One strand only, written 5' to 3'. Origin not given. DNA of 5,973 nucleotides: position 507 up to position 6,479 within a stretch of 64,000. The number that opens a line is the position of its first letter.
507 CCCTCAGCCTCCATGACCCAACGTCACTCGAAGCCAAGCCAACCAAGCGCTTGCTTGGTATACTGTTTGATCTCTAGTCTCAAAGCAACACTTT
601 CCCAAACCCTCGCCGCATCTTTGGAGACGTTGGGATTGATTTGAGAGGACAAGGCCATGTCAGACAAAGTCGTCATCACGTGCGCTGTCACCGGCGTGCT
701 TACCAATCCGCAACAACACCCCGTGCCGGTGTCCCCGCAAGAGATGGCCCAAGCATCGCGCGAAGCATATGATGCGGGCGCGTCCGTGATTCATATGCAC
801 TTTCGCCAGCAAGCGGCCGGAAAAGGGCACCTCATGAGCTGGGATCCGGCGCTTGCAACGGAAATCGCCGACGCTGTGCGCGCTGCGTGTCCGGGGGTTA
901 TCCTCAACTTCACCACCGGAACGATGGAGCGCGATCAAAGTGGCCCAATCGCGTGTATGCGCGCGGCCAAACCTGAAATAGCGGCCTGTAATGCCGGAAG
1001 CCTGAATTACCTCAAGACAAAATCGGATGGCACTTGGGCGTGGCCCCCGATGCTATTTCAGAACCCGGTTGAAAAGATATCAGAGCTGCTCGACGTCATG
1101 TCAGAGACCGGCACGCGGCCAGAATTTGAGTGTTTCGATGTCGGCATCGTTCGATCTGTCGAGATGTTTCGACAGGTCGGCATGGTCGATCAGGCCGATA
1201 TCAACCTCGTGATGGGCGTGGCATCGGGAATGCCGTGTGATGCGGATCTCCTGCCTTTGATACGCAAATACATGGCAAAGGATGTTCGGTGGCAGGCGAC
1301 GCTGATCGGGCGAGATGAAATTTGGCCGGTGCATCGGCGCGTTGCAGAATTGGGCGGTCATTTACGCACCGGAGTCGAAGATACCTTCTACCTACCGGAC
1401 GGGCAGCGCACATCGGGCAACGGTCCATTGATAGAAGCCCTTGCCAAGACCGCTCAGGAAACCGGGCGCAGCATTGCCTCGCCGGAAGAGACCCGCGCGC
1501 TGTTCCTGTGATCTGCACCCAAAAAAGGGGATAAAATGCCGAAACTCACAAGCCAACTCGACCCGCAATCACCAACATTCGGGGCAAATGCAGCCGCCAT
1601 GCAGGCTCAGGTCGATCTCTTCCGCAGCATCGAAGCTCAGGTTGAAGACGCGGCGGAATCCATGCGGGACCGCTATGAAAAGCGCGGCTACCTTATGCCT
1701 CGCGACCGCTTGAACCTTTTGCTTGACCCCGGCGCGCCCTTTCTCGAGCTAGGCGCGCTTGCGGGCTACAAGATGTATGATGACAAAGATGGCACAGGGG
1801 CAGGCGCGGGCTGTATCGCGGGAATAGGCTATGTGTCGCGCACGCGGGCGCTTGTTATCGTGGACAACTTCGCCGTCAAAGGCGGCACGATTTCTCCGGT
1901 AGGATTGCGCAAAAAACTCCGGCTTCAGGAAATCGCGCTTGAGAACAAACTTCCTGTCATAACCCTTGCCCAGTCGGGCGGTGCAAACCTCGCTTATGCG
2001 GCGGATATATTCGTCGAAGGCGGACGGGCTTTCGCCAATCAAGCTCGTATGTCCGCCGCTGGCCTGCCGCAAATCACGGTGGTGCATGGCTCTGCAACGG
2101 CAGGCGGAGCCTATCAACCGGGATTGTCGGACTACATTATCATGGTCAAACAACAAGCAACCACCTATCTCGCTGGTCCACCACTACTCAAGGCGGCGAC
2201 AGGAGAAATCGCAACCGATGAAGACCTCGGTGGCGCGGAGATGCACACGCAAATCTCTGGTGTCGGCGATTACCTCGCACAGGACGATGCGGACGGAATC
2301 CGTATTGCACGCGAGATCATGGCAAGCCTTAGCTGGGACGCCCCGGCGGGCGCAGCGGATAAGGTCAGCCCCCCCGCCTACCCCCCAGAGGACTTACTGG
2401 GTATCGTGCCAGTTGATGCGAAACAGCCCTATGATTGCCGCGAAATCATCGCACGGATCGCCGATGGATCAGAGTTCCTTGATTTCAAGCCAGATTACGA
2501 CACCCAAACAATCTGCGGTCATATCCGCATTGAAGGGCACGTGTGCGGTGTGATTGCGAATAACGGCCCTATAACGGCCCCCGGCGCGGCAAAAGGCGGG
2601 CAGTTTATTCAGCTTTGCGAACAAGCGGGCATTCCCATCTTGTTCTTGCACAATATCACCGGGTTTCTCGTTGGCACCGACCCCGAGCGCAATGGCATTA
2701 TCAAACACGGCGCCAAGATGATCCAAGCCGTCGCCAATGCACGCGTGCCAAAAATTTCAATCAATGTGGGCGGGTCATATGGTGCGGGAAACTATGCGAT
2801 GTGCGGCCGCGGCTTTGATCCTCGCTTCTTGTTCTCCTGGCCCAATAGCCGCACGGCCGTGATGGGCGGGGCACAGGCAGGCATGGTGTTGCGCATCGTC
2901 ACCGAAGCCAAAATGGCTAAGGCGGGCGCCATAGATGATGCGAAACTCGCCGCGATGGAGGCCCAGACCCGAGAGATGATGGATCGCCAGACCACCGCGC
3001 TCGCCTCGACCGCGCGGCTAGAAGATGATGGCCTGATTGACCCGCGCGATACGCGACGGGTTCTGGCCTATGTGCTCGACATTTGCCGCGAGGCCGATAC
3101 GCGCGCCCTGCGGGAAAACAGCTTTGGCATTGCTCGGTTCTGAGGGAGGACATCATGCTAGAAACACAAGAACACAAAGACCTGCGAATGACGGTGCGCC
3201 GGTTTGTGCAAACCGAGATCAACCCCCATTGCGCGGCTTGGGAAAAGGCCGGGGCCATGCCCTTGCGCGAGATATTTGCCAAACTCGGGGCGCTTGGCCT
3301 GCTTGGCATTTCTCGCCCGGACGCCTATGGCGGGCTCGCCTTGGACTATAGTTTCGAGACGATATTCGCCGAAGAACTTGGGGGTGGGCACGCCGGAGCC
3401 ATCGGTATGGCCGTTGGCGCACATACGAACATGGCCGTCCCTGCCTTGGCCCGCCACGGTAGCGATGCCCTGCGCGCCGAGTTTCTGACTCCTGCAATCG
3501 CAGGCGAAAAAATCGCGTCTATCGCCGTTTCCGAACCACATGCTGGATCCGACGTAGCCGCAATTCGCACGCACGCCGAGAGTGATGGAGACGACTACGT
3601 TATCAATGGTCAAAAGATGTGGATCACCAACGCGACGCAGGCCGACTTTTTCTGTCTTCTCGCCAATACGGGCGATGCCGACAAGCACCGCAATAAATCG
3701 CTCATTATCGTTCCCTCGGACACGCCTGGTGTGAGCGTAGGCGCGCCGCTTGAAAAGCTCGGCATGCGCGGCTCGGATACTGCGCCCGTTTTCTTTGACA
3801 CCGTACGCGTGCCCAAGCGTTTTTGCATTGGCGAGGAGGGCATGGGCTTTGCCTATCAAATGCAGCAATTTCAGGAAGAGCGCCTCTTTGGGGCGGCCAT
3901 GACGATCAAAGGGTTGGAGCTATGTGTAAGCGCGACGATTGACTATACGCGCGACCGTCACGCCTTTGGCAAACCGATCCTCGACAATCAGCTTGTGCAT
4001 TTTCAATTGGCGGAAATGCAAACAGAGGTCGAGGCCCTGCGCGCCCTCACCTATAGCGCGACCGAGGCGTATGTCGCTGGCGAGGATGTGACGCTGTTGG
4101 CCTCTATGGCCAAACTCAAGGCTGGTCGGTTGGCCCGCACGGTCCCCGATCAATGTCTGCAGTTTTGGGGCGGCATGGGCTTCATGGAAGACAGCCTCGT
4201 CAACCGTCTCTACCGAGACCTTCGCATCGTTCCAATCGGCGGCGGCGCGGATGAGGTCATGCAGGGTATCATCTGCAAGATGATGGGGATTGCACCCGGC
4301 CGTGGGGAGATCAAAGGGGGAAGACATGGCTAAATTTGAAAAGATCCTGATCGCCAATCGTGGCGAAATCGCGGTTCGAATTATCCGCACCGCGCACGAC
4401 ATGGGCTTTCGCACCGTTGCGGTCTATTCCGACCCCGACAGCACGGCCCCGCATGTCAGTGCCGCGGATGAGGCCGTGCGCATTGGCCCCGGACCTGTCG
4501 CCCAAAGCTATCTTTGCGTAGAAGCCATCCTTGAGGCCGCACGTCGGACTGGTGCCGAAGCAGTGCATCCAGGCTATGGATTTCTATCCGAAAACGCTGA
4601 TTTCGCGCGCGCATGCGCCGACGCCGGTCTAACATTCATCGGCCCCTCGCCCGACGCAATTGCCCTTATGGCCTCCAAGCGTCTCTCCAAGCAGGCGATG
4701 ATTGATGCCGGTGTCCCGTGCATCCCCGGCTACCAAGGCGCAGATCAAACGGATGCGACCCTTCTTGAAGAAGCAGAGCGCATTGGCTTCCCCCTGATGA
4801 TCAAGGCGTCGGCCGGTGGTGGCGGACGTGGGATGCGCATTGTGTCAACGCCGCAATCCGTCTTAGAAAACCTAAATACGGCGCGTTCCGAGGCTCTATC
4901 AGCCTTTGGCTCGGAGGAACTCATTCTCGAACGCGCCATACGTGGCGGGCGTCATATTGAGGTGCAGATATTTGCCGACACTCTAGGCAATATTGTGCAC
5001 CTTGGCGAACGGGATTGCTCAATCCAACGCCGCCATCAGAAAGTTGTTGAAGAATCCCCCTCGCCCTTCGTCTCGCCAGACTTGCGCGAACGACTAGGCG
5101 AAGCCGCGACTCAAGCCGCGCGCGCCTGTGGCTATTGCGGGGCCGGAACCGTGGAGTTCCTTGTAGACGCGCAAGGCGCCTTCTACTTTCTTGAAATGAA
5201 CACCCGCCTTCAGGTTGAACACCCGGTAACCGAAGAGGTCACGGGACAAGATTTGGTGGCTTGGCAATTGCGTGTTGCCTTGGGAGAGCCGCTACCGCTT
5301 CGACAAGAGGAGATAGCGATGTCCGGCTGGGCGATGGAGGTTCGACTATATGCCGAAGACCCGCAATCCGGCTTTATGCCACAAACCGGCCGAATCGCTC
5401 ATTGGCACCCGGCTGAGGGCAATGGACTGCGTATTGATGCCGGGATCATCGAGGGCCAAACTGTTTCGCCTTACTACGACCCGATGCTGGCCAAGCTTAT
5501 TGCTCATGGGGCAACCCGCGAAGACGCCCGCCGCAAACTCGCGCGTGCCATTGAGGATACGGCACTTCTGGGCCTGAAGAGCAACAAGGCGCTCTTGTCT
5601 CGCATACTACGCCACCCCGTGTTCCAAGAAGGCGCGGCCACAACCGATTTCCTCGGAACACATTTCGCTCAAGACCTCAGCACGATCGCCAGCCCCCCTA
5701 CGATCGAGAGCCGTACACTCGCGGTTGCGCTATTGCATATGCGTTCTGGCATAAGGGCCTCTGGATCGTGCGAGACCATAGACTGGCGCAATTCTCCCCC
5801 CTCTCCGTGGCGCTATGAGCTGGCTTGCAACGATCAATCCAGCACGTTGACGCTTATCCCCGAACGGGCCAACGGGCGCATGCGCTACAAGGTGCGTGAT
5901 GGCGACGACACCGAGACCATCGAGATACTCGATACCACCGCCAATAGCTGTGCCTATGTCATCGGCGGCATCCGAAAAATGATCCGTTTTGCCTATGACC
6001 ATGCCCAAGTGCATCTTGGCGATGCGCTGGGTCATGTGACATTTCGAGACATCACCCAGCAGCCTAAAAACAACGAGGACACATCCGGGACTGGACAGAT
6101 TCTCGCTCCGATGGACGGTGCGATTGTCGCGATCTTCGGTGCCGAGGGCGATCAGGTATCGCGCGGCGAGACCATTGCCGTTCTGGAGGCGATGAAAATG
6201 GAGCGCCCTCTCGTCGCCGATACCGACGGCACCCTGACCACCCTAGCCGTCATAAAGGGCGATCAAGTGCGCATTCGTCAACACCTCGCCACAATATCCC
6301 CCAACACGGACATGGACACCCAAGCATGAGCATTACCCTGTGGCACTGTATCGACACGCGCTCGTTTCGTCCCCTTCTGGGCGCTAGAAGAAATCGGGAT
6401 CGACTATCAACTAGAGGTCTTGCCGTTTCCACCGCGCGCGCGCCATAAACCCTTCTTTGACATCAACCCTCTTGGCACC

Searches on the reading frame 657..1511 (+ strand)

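Call 25: search_protein_families(library=pfam, proteins=[window:657-1511:+])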
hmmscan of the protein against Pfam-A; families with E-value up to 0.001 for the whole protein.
window:657-1511:+ (284 aa): 1 family
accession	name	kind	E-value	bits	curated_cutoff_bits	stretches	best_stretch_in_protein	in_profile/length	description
PF05853.18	BKACE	-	4.4e-78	262.8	24.8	1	4-282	1-271/274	beta-keto acid cleavage enzyme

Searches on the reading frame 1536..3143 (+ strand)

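Call 25: search_protein_families(library=pfam, proteins=[window:1536-3143:+])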
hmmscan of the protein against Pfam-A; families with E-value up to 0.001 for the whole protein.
window:1536-3143:+ (535 aa): 2 families
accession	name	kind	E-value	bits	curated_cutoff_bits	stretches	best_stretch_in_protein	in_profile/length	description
PF01039.27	Carboxyl_trans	-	3.5e-117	392.5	22.3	1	49-515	4-476/493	Carboxyl transferase domain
PF03255.19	ACCA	-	3.4e-12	46.6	23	1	102-206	111-215/310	Acetyl co-enzyme A carboxylase carboxyltransferase-like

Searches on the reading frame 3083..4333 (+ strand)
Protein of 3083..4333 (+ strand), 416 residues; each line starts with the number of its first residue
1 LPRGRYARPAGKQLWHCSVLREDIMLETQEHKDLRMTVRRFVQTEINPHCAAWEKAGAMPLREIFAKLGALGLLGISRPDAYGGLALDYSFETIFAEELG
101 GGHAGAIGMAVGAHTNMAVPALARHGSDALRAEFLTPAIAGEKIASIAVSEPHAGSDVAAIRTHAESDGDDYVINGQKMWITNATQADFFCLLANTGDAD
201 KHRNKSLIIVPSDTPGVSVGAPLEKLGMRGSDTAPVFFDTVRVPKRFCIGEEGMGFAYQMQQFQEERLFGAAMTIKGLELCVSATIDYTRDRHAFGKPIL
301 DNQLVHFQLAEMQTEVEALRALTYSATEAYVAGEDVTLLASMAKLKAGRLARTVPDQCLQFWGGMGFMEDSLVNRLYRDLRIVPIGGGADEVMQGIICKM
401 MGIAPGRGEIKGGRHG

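Call 25: search_protein_families(library=pfam, proteins=[window:3083-4333:+])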
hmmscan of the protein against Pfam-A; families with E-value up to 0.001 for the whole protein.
window:3083-4333:+ (416 aa): 4 families
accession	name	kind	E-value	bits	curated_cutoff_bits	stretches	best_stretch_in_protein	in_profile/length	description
PF00441.29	Acyl-CoA_dh_1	-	2.5e-43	148.2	22.4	1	253-399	1-147/150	Acyl-CoA dehydrogenase, C-terminal domain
PF02771.21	Acyl-CoA_dh_N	-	5.1e-30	104.6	22.9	1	28-142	1-113/113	Acyl-CoA dehydrogenase, N-terminal domain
PF02770.24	Acyl-CoA_dh_M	-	8.1e-27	93.7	33.3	1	147-241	2-97/97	Acyl-CoA dehydrogenase, middle domain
PF08028.16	Acyl-CoA_dh_2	-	8e-14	52.5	22.7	1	281-383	14-126/134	Acyl-CoA dehydrogenase, C-terminal domain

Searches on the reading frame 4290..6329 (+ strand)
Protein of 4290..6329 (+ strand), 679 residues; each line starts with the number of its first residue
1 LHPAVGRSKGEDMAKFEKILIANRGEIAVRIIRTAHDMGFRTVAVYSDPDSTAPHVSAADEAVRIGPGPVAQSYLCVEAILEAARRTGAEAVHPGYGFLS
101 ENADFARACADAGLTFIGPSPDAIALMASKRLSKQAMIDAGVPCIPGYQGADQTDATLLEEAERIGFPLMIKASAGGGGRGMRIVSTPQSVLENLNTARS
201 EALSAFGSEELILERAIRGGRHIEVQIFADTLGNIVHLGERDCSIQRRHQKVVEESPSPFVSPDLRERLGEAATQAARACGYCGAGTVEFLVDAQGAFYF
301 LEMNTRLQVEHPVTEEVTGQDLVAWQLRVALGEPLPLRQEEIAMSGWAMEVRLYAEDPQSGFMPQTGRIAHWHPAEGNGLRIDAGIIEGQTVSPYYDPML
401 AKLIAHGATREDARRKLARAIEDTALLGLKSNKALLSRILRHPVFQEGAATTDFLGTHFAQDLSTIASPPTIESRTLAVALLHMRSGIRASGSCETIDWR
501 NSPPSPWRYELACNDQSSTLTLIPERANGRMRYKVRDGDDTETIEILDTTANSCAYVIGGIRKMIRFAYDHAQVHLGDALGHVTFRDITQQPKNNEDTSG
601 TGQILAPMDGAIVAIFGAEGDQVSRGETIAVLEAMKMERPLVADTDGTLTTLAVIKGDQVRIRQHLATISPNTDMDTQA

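Call 25: search_protein_families(library=pfam, proteins=[window:4290-6329:+])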
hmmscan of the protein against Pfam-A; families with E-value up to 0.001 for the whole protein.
window:4290-6329:+ (679 aa): 8 families
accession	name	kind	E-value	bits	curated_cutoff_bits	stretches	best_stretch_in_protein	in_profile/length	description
PF02786.22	CPSase_L_D2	-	3e-72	243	19.8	1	130-336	2-209/211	Carbamoyl-phosphate synthase L chain, ATP binding domain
PF00289.28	Biotin_carb_N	-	6.8e-47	159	25.5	1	16-124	2-110/110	Biotin carboxylase, N-terminal domain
PF02785.25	Biotin_carb_C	-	2.2e-36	124.7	32.4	1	350-455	1-106/108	Biotin carboxylase C-terminal domain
PF00364.28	Biotin_lipoyl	-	2.3e-12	47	22.1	1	603-669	2-73/73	Biotin-requiring enzyme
PF07478.18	Dala_Dala_lig_C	-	5e-09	36.4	24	1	154-305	24-174/204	D-ala D-ala ligase C-terminus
PF02222.28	ATP-grasp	-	2.3e-06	27.8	27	1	145-306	10-162/179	ATP-grasp domain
PF21139.3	BT_MCC_alpha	-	2.2e-05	25.3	31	1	499-587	32-115/118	Methylcrotonyl-CoA carboxylase, alpha-subunit, BT domain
PF13533.13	Biotin_lipoyl_2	-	0.00045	20.4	29.8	0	606-633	5-32/32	Biotin-lipoyl like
